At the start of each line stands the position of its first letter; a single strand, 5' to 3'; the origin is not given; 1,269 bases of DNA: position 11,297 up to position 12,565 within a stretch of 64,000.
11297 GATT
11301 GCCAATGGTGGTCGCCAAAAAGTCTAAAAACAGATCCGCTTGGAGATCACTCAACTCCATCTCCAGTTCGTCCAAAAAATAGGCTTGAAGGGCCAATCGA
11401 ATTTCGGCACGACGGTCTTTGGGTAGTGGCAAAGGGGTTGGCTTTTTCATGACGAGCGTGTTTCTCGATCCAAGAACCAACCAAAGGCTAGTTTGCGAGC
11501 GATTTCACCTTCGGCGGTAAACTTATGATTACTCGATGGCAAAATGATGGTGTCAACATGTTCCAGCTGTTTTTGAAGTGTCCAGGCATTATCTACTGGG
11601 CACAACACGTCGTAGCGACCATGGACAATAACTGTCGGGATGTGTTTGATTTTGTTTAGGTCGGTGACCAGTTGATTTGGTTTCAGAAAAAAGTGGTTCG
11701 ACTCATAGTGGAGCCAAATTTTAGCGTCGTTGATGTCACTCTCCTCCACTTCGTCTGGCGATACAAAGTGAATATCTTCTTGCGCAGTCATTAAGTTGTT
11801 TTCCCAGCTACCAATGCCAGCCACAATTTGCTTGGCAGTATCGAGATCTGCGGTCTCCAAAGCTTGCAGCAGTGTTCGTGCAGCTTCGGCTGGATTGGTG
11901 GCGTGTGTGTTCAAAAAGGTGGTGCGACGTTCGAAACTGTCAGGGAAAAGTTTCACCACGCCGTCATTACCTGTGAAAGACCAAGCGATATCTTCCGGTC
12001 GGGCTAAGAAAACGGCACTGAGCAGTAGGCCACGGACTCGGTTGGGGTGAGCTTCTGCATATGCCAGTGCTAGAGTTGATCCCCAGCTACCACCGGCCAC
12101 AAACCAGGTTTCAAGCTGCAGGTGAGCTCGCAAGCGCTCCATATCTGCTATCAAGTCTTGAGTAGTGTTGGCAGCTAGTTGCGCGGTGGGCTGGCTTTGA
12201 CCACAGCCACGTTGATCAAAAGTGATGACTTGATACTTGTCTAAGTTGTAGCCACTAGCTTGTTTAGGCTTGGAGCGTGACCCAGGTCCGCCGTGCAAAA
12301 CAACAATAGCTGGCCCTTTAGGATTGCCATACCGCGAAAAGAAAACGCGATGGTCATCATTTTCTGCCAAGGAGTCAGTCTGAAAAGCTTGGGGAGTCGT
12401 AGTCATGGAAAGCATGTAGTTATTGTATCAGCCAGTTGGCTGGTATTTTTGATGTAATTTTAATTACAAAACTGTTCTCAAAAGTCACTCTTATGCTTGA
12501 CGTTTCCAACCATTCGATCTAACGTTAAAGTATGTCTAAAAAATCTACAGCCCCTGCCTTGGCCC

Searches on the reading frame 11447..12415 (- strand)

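Call 78: search_protein_families(library=pfam, proteins=[window:11447-12415:-], max_evalue=0.0001)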
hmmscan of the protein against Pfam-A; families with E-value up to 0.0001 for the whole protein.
window:11447-12415:- (322 aa): 3 families
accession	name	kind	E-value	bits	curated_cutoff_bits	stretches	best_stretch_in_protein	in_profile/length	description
PF00561.26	Abhydrolase_1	-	2.7e-30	106.3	25.8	1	35-299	1-240/245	alpha/beta hydrolase fold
PF12146.15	Hydrolase_4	-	6.9e-16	58.7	27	1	36-302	6-237/239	Serine aminopeptidase, S33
PF12697.13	Abhydrolase_6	-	8e-10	40.2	26.3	1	37-297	1-204/217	Alpha/beta hydrolase family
